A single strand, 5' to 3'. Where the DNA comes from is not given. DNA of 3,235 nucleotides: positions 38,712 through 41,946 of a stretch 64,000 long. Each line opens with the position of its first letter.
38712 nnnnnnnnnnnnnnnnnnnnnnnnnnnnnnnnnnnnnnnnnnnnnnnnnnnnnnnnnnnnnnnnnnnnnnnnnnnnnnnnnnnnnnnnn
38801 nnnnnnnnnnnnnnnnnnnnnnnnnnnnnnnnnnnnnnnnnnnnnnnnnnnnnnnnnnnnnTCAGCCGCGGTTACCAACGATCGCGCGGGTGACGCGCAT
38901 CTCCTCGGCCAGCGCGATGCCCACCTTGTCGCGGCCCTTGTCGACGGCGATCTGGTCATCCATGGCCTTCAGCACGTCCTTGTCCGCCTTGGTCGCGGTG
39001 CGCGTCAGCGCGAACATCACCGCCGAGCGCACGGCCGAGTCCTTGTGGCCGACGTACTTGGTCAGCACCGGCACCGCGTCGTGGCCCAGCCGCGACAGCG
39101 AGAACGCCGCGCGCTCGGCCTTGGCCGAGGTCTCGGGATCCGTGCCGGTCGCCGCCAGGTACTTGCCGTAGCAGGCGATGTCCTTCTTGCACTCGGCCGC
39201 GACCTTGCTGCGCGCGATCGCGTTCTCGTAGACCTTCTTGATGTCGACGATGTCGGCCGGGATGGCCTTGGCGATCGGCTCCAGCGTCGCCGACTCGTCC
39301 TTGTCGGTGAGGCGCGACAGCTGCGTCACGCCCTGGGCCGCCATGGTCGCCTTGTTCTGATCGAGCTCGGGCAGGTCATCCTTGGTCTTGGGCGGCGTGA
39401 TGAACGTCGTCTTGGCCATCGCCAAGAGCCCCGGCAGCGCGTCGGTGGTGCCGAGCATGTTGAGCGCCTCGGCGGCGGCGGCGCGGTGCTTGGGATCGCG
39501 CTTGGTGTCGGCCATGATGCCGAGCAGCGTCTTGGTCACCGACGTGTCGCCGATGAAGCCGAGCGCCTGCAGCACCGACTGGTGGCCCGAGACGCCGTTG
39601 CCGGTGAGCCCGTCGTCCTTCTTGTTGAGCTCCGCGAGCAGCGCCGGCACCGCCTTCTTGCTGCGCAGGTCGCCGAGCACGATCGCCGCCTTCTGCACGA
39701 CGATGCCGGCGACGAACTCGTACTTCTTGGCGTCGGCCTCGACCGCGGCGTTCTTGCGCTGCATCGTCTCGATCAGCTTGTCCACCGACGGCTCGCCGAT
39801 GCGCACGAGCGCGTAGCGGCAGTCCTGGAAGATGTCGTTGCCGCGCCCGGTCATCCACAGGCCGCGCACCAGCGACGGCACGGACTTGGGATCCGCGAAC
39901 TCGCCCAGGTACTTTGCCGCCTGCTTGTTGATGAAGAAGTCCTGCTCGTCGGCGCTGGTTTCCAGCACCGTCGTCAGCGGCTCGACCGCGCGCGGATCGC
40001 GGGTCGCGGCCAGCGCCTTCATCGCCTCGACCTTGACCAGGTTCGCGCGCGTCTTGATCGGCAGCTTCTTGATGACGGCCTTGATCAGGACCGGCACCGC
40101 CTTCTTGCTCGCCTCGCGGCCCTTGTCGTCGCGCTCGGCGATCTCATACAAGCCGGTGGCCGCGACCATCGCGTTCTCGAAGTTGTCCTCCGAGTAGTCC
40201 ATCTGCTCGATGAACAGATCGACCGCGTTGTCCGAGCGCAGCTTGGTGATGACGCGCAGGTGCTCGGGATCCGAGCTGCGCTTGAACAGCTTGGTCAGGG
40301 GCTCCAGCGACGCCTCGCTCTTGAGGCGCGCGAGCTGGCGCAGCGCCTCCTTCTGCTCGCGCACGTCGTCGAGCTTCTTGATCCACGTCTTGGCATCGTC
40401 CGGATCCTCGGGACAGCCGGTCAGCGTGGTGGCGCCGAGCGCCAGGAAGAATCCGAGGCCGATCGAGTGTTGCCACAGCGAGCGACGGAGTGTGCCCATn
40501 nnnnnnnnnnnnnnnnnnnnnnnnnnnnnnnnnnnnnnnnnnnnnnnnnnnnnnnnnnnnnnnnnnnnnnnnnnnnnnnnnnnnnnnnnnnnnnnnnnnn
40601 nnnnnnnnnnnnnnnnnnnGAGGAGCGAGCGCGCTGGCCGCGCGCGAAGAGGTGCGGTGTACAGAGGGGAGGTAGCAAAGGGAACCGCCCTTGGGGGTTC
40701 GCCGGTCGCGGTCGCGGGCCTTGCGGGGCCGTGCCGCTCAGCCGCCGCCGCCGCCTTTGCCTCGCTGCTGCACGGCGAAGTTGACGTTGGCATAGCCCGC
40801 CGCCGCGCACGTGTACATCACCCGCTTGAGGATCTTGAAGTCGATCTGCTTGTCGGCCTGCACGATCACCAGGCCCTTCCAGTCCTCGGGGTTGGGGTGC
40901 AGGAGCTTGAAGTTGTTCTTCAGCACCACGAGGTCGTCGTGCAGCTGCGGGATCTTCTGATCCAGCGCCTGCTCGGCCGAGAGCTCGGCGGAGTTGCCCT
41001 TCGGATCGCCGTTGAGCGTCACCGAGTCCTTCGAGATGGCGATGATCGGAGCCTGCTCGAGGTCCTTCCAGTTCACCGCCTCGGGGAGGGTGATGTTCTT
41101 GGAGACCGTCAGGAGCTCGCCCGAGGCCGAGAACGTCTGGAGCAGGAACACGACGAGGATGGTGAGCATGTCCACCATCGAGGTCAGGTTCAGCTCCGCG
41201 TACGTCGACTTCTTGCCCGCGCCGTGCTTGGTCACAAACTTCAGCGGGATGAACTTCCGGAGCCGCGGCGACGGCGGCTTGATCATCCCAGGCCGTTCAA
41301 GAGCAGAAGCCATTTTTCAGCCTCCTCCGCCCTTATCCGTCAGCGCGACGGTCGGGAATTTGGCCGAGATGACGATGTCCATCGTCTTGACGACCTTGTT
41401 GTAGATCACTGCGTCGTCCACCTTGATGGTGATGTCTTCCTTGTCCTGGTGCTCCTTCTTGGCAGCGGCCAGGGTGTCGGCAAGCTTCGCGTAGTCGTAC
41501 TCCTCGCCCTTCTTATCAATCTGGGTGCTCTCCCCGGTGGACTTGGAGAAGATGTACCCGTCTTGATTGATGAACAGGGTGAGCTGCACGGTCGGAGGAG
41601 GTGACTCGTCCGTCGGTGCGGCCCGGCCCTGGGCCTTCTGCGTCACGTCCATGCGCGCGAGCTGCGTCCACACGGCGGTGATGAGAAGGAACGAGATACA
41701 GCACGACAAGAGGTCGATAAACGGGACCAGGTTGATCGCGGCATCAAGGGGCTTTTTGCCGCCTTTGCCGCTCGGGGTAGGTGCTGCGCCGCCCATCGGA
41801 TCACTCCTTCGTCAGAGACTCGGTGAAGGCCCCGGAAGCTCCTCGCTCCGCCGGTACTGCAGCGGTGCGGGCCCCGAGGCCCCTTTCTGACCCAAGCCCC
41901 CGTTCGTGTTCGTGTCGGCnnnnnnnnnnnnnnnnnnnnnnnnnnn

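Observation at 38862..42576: TolQ-like channel + two TolR/ExbD paralogs + HEAT-repeat lipoprotein operon (AglRQS-type motor candidate)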

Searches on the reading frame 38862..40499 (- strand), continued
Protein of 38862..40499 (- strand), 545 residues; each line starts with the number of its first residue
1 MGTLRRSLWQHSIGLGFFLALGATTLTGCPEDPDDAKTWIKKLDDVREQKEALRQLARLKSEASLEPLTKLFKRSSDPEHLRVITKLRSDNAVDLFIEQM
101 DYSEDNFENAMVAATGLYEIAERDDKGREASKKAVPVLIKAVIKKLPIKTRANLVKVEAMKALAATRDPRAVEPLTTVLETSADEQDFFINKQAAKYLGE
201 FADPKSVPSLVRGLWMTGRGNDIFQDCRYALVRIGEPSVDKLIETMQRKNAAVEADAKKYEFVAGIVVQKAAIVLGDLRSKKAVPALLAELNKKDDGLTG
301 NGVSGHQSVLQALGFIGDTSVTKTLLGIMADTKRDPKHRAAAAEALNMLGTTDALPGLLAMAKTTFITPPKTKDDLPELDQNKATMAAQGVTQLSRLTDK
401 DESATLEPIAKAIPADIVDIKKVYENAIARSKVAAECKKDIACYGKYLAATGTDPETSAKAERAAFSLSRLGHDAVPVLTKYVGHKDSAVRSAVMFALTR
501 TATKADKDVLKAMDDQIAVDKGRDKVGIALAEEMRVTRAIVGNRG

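Call 102: search_protein_families(library=padloc, proteins=[window:38862-40499:-], max_evalue=0.001)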
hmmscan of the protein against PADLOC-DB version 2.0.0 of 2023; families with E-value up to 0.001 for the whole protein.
window:38862-40499:- (545 aa): 1 family
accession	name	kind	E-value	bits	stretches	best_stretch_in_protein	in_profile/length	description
PDLC02973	WGR_XIII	-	1.6e-05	21.6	0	275-360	121-198/973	-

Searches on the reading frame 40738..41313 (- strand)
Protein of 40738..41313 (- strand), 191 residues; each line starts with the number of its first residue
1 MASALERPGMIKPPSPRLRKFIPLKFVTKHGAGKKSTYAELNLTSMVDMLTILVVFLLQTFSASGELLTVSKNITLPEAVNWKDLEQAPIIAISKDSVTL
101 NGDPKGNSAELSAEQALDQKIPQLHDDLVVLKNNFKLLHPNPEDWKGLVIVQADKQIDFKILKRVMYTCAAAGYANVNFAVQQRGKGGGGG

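Call 5: search_protein_families(library=pfam, proteins=[window:40738-41313:-], max_evalue=0.01)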
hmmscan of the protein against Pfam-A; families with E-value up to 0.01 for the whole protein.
window:40738-41313:- (191 aa): 1 family
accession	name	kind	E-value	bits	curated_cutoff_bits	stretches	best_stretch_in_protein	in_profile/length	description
PF02472.21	ExbD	-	8.9e-19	68.3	25.4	1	34-182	1-126/128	Biopolymer transport protein ExbD/TolR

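Call 6: search_protein_families(library=ncbifam, proteins=[window:40738-41313:-], max_evalue=0.01)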
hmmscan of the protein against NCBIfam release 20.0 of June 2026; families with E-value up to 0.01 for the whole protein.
window:40738-41313:- (191 aa): 4 families
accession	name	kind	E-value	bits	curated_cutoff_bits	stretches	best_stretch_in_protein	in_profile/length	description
TIGR02801.1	tolR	equivalog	1.3e-05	25.8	127.3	1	39-180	3-127/129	protein TolR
NF008429.0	PRK11267.1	equivalog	3.8e-05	23.8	216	0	148-180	101-133/141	TonB system transport protein ExbD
TIGR02803.1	ExbD_1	equivalog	0.00027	21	152.95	0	147-179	86-118/122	TonB system transport protein ExbD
NF008248.0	PRK11024.1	equivalog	0.003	17.7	162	1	30-90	5-64/142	colicin uptake protein TolR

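Call 17: find_homologous_proteins(query=window:40738-41313:-)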
Query window:40738-41313:- (191 aa): 441 proteins with E <= 0.001 among 562 candidates; the best 120 are listed.
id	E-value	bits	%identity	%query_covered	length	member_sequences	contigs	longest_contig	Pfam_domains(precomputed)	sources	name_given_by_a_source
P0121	2.6e-120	417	100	100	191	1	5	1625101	PF02472.22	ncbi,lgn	ncbi:MAG: biopolymer transporter ExbD [Polyangia bacterium]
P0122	7.0e-120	416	99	100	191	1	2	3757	PF02472.22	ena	-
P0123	4.4e-119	413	98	100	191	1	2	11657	PF02472.22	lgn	-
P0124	1.3e-114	398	95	99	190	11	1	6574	PF02472.22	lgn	-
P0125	6.9e-101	354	85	98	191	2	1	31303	PF02472.22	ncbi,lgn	-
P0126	7.8e-101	354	83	99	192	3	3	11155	PF02472.22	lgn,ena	-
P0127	8.0e-101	354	85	95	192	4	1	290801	PF02472.22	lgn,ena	-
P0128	9.5e-101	353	85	98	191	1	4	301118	PF02472.22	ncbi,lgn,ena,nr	ncbi:MAG: biopolymer transporter ExbD [Myxococcales bacterium]|nr:biopolymer transporter ExbD [Myxoc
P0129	1.8e-100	352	84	99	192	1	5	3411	PF02472.22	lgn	-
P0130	2.5e-100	352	85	98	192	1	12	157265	PF02472.22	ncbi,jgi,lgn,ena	-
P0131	3.4e-100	351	84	98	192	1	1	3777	PF02472.22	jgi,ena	-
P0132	4.7e-100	351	84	98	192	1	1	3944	PF02472.22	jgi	-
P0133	5.1e-100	351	84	98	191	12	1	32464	PF02472.22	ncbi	-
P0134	6.5e-100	351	84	98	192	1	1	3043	PF02472.22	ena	-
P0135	6.7e-100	350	86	94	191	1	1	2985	PF02472.22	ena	-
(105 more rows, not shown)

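Call 96: search_solved_structures(query=window:40738-41313:-, max_evalue=1)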
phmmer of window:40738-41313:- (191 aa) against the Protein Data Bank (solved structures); distinct sequences matched with E-value up to 1: 11.
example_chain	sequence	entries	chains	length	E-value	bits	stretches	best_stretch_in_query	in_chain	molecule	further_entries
7ajq_F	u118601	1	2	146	0.00016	24.9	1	148-180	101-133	Biopolymer transport protein ExbD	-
6tyi_Y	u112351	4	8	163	0.00043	23.6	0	149-186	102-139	Biopolymer transport protein ExbD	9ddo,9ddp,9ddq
8pek_A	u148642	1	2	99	0.099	15.9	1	148-180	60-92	Biopolymer transport protein ExbD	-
9ddm_Y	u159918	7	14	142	0.13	15.5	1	30-83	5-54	Tol-Pal system protein TolR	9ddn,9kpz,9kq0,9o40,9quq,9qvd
9k49_F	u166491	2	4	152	0.15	15.3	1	30-83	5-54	Tol-Pal system protein TolR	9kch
8p9r_A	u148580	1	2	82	0.16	15.2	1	148-186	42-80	Biopolymer transport protein ExbD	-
8vgc_A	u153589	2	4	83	0.16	15.1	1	148-186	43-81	Biopolymer transport protein ExbD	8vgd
8odt_F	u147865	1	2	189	0.19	14.9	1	30-83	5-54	Tol-Pal system protein TolR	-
2pfu_A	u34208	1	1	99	0.2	14.9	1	148-186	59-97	Biopolymer transport exbD protein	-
6vc7_A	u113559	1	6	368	0.92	12.7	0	43-131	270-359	Periplasmic domain of the cardiolipin transporter protein YejM/PbgA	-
6vat_A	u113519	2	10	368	0.92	12.7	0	43-131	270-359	Periplasmic domain of the cardiolipin transporter protein YejM/PbgA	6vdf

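Call 102: search_protein_families(library=padloc, proteins=[window:40738-41313:-], max_evalue=0.001)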
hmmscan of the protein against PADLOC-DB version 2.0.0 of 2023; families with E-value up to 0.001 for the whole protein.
window:40738-41313:- (191 aa): 0 families

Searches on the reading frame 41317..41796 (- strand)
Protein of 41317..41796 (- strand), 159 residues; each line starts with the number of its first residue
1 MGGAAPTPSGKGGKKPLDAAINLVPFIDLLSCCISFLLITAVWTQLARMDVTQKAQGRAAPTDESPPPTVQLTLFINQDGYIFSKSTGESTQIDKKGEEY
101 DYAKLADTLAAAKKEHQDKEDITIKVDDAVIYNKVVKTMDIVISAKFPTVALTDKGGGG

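Call 5: search_protein_families(library=pfam, proteins=[window:41317-41796:-], max_evalue=0.01)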
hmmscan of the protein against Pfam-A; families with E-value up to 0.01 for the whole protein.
window:41317-41796:- (159 aa): 1 family
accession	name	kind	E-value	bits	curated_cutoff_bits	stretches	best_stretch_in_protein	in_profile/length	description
PF02472.21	ExbD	-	8.9e-19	68.3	25.4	1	15-153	2-124/128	Biopolymer transport protein ExbD/TolR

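Call 6: search_protein_families(library=ncbifam, proteins=[window:41317-41796:-], max_evalue=0.01)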
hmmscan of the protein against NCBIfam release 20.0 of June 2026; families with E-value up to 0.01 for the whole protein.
window:41317-41796:- (159 aa): 4 families
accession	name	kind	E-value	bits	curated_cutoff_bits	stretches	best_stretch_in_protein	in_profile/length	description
TIGR02801.1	tolR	equivalog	1.4e-11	45.1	127.3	1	19-153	3-127/129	protein TolR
TIGR02803.1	ExbD_1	equivalog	1.4e-05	25.2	152.95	1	20-153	3-119/122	TonB system transport protein ExbD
NF008248.0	PRK11024.1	equivalog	5.6e-05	23.3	162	1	13-152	8-137/142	colicin uptake protein TolR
NF008429.0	PRK11267.1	equivalog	0.00025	21.1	216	1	20-152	17-132/141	TonB system transport protein ExbD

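Call 8: find_encoding_contigs(protein=window:41317-41796:-, flank=10000, max_places=6)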
Protein window:41317-41796:- (159 aa): 3 contigs read that carry it; 3 places shown.
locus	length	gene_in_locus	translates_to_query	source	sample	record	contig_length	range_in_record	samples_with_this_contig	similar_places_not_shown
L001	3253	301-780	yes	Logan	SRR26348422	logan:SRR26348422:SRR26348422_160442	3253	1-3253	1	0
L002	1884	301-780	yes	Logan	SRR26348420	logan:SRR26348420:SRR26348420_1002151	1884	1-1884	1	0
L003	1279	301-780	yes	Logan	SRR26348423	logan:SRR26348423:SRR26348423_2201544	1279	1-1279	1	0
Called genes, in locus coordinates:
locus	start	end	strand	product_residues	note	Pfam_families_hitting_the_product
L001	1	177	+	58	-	?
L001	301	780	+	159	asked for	PF02472:ExbD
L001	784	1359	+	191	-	PF02472:ExbD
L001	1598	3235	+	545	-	PF03130:HEAT_PBS (faint), PF13646:HEAT_2 (weak)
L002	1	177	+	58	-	?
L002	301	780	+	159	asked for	PF02472:ExbD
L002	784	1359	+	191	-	PF02472:ExbD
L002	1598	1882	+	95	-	?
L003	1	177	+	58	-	?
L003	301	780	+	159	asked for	PF02472:ExbD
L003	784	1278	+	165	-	?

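Call 97: search_solved_structures(query=window:41317-41796:-, max_evalue=1)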
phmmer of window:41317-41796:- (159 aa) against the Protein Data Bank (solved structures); distinct sequences matched with E-value up to 1: 6.
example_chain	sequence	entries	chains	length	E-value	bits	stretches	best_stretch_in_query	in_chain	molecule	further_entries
9ddm_Y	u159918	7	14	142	9.1e-05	25.6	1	13-78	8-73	Tol-Pal system protein TolR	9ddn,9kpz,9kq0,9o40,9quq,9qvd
9k49_F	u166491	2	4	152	0.00011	25.3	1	13-78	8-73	Tol-Pal system protein TolR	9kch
8odt_F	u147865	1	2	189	0.00022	24.4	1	13-73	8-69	Tol-Pal system protein TolR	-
2vbf_A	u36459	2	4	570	0.041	17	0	103-141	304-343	BRANCHED-CHAIN ALPHA-KETOACID DECARBOXYLASE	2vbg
8vlw_F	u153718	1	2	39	0.15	15.2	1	14-42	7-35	Tol-Pal system protein TolR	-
8huj_B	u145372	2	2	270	0.82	12.8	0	58-123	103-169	Eukaryotic translation initiation factor 4 gamma 1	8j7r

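Call 102: search_protein_families(library=padloc, proteins=[window:41317-41796:-], max_evalue=0.001)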
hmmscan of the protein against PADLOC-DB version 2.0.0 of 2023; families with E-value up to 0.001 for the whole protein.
window:41317-41796:- (159 aa): 0 families
